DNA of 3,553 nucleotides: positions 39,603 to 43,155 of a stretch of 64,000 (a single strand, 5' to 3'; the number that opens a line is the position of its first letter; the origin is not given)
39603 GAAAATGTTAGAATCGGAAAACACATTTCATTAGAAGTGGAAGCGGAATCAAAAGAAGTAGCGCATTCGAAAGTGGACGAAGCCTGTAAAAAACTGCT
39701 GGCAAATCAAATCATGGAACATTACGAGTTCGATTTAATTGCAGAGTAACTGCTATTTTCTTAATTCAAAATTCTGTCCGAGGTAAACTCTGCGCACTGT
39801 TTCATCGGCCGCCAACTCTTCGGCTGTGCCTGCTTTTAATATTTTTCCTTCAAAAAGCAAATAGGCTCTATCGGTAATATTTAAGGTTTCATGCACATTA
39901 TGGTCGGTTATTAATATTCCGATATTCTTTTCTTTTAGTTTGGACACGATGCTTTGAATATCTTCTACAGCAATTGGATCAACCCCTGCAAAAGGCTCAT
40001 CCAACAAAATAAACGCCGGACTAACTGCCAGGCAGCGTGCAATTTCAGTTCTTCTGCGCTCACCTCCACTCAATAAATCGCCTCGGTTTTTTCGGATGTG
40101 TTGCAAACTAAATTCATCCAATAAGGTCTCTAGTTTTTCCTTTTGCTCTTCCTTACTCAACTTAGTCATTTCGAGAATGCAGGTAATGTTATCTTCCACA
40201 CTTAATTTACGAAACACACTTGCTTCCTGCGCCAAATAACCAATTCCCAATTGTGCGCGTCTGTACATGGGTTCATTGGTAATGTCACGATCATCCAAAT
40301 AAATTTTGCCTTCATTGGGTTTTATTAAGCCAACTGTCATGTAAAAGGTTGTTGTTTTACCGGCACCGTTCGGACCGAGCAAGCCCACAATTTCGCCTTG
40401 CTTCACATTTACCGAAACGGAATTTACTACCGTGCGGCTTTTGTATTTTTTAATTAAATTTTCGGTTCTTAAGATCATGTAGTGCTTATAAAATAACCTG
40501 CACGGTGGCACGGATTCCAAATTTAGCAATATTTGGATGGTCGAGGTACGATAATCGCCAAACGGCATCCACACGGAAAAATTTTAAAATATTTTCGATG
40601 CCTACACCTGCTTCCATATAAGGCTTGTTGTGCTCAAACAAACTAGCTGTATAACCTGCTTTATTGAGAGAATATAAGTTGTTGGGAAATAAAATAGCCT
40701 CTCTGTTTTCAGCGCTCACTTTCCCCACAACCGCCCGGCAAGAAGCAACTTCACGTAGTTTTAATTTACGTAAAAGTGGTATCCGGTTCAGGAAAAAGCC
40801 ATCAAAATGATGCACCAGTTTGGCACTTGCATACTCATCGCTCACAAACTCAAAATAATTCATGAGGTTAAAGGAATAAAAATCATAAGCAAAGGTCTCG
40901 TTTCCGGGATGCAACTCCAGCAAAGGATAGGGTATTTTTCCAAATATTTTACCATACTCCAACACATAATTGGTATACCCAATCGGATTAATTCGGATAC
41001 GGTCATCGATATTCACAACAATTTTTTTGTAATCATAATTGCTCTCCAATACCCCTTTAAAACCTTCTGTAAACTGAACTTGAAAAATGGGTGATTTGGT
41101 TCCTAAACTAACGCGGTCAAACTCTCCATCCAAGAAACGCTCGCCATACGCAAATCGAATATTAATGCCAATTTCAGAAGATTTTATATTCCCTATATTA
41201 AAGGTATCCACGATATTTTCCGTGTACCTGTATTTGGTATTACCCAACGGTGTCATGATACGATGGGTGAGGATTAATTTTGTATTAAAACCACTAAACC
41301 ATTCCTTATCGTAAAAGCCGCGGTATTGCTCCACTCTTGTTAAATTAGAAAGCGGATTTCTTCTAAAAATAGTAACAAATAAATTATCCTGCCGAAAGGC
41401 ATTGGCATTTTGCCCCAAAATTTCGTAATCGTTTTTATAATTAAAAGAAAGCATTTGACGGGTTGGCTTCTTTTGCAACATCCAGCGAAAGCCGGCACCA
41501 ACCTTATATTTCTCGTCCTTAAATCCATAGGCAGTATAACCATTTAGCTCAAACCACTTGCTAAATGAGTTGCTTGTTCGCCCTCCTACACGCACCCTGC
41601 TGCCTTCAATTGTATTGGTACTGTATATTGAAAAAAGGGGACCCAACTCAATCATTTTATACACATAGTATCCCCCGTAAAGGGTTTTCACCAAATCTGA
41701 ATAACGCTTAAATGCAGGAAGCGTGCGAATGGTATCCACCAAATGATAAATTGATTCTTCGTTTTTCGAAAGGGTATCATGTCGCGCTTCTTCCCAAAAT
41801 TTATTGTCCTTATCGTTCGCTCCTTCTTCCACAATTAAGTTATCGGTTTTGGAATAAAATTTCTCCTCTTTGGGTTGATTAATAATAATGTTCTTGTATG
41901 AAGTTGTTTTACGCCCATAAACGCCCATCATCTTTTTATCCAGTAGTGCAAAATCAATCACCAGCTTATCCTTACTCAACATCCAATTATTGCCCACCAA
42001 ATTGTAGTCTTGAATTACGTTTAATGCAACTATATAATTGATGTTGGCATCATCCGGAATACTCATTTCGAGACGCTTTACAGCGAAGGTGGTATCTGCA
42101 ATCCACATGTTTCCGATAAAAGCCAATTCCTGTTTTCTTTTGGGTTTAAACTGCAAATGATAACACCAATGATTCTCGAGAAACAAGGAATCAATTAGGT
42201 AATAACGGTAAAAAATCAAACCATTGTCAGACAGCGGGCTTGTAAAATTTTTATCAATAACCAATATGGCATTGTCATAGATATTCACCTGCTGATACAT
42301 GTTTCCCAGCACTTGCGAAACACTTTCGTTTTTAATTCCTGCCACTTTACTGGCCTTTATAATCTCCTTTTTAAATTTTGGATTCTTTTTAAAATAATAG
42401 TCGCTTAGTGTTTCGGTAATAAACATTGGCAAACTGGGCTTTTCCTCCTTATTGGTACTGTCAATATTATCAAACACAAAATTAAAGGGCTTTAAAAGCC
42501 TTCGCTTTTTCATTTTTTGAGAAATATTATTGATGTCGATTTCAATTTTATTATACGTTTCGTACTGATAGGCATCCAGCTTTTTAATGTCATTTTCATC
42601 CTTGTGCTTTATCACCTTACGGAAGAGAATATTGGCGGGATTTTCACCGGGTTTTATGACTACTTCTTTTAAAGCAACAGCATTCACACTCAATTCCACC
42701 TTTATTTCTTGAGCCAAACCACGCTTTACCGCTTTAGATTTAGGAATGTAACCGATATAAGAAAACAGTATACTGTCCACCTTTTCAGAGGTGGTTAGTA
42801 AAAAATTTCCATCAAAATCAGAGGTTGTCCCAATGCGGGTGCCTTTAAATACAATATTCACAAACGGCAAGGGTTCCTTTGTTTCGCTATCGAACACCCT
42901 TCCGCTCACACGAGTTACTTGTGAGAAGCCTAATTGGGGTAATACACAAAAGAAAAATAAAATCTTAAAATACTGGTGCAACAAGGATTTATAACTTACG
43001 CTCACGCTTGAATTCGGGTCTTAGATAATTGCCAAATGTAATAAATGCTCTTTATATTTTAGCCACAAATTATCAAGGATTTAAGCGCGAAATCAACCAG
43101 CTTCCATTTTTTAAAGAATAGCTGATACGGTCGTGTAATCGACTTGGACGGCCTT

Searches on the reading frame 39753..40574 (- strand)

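Call 44: search_protein_families(library=pfam, proteins=[window:39753-40574:-], max_evalue=0.00001)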
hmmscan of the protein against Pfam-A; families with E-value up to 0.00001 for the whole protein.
window:39753-40574:- (273 aa): 1 family
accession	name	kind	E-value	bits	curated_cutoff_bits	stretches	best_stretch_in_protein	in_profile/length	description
PF00005.33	ABC_tran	-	1.5e-34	120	25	1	51-196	2-137/137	ABC transporter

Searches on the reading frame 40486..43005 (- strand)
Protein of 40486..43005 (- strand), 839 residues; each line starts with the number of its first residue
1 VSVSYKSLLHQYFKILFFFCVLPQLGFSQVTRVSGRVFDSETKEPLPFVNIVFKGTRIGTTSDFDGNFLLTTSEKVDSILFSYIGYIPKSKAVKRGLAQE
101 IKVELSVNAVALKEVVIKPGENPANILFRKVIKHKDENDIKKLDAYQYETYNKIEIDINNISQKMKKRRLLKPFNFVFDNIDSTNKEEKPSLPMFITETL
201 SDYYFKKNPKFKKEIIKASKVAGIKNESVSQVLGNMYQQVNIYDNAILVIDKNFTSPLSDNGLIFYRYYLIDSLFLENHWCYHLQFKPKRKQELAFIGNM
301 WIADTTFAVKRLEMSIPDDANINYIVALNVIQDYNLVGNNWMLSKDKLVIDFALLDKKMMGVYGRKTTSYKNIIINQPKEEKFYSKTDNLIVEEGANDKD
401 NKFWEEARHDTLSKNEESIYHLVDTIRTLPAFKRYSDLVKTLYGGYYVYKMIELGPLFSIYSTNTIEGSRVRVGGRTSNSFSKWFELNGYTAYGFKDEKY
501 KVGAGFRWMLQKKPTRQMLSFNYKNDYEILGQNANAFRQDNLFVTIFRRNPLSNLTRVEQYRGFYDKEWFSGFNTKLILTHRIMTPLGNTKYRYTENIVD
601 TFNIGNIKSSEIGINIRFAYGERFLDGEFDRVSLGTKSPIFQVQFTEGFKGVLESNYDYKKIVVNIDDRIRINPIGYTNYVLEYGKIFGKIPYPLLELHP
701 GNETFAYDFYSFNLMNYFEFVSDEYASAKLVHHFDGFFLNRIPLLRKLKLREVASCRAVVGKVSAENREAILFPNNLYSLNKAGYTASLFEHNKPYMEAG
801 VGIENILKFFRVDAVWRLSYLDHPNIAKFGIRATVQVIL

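Call 44: search_protein_families(library=pfam, proteins=[window:40486-43005:-], max_evalue=0.00001)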
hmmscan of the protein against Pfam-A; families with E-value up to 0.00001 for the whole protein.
window:40486-43005:- (839 aa): 3 families
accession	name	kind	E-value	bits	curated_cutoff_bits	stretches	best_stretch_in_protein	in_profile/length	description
PF18939.6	DUF5686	-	8.9e-73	246.2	39.2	1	129-760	3-655/669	Family of unknown function (DUF5686)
PF13715.12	CarbopepD_reg_2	-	4e-19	68.9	32.2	1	33-117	1-88/88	CarboxypepD_reg-like domain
PF13620.12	CarboxypepD_reg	-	5.9e-07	30.2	32.3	1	33-104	2-80/82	Carboxypeptidase regulatory-like domain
